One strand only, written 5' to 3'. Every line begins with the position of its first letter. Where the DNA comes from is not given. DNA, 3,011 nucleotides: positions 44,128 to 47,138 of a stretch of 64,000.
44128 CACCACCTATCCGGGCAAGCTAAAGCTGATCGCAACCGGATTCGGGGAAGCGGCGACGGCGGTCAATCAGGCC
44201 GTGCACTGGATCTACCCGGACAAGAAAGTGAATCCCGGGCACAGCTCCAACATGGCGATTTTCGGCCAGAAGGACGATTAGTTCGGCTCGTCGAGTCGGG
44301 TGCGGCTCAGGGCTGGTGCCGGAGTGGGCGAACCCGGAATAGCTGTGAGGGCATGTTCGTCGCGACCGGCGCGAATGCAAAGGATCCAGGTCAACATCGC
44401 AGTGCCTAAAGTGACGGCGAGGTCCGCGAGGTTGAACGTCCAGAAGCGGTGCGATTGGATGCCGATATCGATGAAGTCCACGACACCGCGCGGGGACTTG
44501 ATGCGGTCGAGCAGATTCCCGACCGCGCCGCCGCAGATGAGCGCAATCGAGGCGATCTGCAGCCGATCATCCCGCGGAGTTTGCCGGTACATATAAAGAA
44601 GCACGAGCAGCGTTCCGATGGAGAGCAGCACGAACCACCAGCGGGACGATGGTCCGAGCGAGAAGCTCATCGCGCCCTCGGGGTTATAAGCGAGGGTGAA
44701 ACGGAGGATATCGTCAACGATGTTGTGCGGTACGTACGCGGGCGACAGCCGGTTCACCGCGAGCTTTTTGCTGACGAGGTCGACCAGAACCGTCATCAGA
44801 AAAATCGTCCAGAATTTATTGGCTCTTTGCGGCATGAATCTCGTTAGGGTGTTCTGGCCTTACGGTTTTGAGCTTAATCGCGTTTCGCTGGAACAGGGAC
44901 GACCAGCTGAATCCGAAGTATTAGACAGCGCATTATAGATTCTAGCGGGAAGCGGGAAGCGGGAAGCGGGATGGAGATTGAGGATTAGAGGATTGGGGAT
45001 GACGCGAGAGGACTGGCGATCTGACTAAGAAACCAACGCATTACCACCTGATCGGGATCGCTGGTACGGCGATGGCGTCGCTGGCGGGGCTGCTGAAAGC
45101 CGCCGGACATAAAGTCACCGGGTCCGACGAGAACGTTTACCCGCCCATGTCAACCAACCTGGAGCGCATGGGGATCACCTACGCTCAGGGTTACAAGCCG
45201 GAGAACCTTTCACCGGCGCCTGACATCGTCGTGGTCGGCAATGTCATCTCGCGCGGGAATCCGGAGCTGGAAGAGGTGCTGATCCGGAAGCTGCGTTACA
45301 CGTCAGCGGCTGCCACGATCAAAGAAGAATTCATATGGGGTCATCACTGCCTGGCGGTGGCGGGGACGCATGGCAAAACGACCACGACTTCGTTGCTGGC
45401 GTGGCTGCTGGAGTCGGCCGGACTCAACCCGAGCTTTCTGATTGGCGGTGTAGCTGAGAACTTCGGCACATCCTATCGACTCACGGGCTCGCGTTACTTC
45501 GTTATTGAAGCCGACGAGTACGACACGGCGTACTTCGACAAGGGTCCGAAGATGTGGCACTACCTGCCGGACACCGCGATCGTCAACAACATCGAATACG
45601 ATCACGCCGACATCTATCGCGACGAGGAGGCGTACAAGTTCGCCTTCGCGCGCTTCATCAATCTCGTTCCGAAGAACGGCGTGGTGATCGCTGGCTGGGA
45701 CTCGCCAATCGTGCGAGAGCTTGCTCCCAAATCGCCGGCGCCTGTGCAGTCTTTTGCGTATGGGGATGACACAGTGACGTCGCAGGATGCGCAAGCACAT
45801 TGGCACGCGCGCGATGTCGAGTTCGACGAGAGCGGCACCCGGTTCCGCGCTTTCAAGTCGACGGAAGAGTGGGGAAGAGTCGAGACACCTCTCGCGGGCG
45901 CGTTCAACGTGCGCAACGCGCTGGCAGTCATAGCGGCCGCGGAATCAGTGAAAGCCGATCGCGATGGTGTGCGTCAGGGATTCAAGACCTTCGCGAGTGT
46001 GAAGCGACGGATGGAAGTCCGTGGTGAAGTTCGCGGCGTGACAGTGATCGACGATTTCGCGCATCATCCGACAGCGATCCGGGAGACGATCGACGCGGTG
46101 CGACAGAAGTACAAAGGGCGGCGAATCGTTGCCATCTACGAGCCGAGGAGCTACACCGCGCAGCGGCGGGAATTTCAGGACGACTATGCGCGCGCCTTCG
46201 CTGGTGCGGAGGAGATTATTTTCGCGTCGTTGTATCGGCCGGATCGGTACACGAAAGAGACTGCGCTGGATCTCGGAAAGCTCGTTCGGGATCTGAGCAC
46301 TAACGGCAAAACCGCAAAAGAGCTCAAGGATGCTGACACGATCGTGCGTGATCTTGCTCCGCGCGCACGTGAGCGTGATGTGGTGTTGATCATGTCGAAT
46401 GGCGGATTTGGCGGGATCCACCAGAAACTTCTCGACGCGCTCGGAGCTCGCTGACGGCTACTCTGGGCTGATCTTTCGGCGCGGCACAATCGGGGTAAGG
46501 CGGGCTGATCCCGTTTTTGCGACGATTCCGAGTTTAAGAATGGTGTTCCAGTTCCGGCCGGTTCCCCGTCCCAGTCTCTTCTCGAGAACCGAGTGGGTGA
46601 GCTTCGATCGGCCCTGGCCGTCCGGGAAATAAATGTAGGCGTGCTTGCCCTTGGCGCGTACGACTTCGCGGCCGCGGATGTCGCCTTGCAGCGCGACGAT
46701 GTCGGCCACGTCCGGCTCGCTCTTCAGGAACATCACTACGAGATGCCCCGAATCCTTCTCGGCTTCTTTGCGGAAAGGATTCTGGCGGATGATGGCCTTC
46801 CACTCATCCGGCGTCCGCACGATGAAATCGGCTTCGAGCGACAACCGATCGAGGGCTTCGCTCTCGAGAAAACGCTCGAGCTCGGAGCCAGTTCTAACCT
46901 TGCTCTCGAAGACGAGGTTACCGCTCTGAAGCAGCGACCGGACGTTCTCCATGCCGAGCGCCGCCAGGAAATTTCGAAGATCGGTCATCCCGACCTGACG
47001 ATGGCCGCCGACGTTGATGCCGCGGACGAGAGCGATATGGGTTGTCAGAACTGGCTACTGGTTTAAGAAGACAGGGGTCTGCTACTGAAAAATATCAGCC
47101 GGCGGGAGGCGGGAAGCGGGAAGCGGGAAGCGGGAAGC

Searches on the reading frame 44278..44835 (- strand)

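Call 3: search_protein_families(library=pfam, proteins=[window:44278-44835:-], max_evalue=0.1)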
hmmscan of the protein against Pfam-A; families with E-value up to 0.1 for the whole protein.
window:44278-44835:- (185 aa): 2 families
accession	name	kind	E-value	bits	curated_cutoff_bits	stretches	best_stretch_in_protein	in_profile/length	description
PF01252.23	Peptidase_A8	-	4.9e-30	105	25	1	11-152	1-140/142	Signal peptidase (SPase) II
PF13567.11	DUF4131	-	0.026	14.7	31.6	1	65-106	5-47/165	Domain of unknown function (DUF4131)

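Call 4: search_protein_families(library=ncbifam, proteins=[window:44278-44835:-], max_evalue=0.1)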
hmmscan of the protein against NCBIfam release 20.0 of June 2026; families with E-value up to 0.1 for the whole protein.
window:44278-44835:- (185 aa): 23 families
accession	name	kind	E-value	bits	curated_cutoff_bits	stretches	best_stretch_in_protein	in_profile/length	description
TIGR00077.1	lspA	equivalog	9.3e-25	87.4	73.95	1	7-150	11-152/164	signal peptidase II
NF011366.0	PRK14785.1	subfamily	7.8e-21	74.9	256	1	4-149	40-186/198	lipoprotein signal peptidase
NF011360.0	PRK14779.1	subfamily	4.8e-20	72.2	177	1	3-148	7-149/163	lipoprotein signal peptidase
NF011368.0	PRK14787.1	equivalog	8.3e-20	71.5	177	1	7-149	3-150/167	lipoprotein signal peptidase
NF011362.0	PRK14781.1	subfamily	2.8e-19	69.8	177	1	18-158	33-164/170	lipoprotein signal peptidase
NF011355.0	PRK14773.1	subfamily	2.9e-17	63.2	218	1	65-149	97-183/206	lipoprotein signal peptidase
NF011371.0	PRK14790.1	equivalog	4.8e-17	62.3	202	1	13-155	17-155/169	lipoprotein signal peptidase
NF011367.0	PRK14786.1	equivalog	2.2e-15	57.1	190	1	11-157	4-147/154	lipoprotein signal peptidase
NF011352.0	PRK14770.1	equivalog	1.2e-14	54.1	223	1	11-149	22-159/173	lipoprotein signal peptidase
NF011370.0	PRK14789.1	equivalog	2.6e-12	46.8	248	1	15-152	18-149/194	lipoprotein signal peptidase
NF011357.0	PRK14775.1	equivalog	3e-12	46.8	201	1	62-148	60-143/170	lipoprotein signal peptidase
NF011353.0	PRK14771.1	equivalog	4.5e-12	46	241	1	4-153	11-156/179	lipoprotein signal peptidase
NF011365.0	PRK14784.1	equivalog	8.4e-12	45.5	181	1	8-154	7-147/160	lipoprotein signal peptidase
NF011350.0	PRK14768.1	equivalog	1.5e-10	41.6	210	1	11-149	6-137/148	lipoprotein signal peptidase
NF011351.0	PRK14769.1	subfamily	2.8e-10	40.7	216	1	19-158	19-148/156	lipoprotein signal peptidase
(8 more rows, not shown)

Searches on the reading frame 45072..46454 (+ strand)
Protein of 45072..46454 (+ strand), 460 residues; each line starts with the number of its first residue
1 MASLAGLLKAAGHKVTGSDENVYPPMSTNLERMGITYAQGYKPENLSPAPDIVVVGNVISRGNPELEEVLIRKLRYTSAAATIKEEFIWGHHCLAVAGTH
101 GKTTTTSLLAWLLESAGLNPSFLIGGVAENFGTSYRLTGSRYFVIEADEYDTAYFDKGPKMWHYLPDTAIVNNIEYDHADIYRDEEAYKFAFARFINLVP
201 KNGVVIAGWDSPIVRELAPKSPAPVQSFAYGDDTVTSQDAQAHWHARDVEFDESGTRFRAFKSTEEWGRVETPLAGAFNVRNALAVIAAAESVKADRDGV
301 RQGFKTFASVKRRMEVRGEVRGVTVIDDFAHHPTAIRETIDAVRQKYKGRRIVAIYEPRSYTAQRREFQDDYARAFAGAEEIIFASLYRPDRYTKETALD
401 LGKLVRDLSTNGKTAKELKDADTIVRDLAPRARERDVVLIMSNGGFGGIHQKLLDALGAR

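Call 3: search_protein_families(library=pfam, proteins=[window:45072-46454:+], max_evalue=0.1)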
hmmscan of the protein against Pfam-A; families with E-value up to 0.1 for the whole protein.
window:45072-46454:+ (460 aa): 4 families
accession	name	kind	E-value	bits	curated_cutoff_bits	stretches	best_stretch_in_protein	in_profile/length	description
PF08245.18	Mur_ligase_M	-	1.4e-27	97.4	24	1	96-290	1-200/200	Mur ligase middle domain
PF02875.26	Mur_ligase_C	-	4.3e-20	73.3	28.4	1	312-444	1-127/127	Mur ligase, glutamate ligase domain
PF01225.30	Mur_ligase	-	4.1e-12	46.7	21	1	1-81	12-85/95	Mur ligase family, catalytic domain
PF23234.1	WH4_Lhr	-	0.0025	17.8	27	1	296-347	28-79/87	Large helicase-related protein, winged-helix domain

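Call 4: search_protein_families(library=ncbifam, proteins=[window:45072-46454:+], max_evalue=0.1)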
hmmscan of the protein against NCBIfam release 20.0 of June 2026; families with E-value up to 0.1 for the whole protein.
window:45072-46454:+ (460 aa): 30 families (the best 25 are shown)
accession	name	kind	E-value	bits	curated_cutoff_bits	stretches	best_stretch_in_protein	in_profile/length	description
TIGR01081.1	mpl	equivalog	2.1e-127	425.9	388.7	1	1-457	12-447/448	UDP-N-acetylmuramate:L-alanyl-gamma-D-glutamyl-meso-diaminopimelate ligase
TIGR01082.1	murC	equivalog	5.5e-91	305.9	335.1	1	1-453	12-448/449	UDP-N-acetylmuramate--L-alanine ligase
NF011171.0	PRK14573.1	equivalog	2.3e-47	161.4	1015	1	1-454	17-445/809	bifunctional UDP-N-acetylmuramate--L-alanine ligase/D-alanine--D-alanine ligase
NF001126.0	PRK00139.1-4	equivalog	1.8e-24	86.2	373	2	168-353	196-372/486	UDP-N-acetylmuramoyl-L-alanyl-D-glutamate--2,6-diaminopimelate ligase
NF001124.0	PRK00139.1-2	equivalog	2.5e-24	85.9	476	2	168-353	201-381/500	UDP-N-acetylmuramoyl-L-alanyl-D-glutamate--2,6-diaminopimelate ligase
NF053645.1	pMurC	equivalog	8.1e-24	84.2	560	2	241-350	285-392/492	pseudomurein biosynthesis peptide ligase pMurC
TIGR01087.1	murD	equivalog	2e-23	83.2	211.95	1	3-344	13-339/441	UDP-N-acetylmuramoyl-L-alanine--D-glutamate ligase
TIGR01085.1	murE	subfamily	2.1e-23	83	257.3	2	168-355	180-363/472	UDP-N-acetylmuramyl-tripeptide synthetase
NF001123.0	PRK00139.1-1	equivalog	3.5e-23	82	586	1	168-376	199-403/493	UDP-N-acetylmuramoyl-L-alanyl-D-glutamate--2,6-diaminopimelate ligase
NF008896.0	PRK11929.1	equivalog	1.6e-21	76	1023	1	167-356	203-391/965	bifunctional UDP-N-acetylmuramoyl-L-alanyl-D-glutamate--2,6-diaminopimelate ligase MurE/UDP-N-acetylmuramoyl-tripeptide--D-alanyl-D-alanine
TIGR01143.1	murF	subfamily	1.8e-20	73.3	288.6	1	166-356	150-332/418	UDP-N-acetylmuramoyl-tripeptide--D-alanyl-D-alanine ligase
NF053648.1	pMurE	equivalog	7.4e-18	64.5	600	1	166-351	190-356/464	pseudomurein biosynthesis peptide ligase pMurE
NF010623.0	PRK14016.1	subfamily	8.3e-15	54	877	2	168-359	568-769/871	cyanophycin synthetase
NF010628.0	PRK14022.1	equivalog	4.3e-14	52.1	536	1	167-381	202-396/483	UDP-N-acetylmuramoyl-L-alanyl-D-glutamate--L-lysine ligase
TIGR02068.2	cya_phycin_syn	equivalog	5.8e-13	47.7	850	2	167-440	566-846/862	cyanophycin synthetase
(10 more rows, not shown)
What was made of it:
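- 45072..46454 (+): mpl (UDP-MurNAc:L-Ala-gamma-D-Glu-meso-DAP ligase), convergent. It is a frequent but not universal neighbour of the trio in Gemmatimonadota. TIGR01081, 425.9 bits against a cut-off of 388.7 (call 4).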

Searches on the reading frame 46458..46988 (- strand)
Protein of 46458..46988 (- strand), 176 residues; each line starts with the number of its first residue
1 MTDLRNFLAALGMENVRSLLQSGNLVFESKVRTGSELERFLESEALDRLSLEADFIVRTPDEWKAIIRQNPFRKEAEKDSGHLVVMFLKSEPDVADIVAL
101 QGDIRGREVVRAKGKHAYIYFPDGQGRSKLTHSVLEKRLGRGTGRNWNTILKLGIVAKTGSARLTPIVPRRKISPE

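Call 3: search_protein_families(library=pfam, proteins=[window:46458-46988:-], max_evalue=0.1)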
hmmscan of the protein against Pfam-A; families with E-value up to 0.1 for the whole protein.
window:46458-46988:- (176 aa): 1 family
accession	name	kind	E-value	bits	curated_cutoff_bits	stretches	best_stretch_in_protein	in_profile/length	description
PF08002.16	DUF1697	-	3.3e-25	89.5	24.4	1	1-118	21-137/137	Protein of unknown function (DUF1697)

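Call 4: search_protein_families(library=ncbifam, proteins=[window:46458-46988:-], max_evalue=0.1)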
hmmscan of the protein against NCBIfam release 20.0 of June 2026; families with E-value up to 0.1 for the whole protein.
window:46458-46988:- (176 aa): 0 families

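Call 60: search_protein_families(library=padloc, proteins=[window:46458-46988:-], max_evalue=0.01)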
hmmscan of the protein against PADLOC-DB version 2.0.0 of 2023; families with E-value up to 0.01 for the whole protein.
window:46458-46988:- (176 aa): 0 families
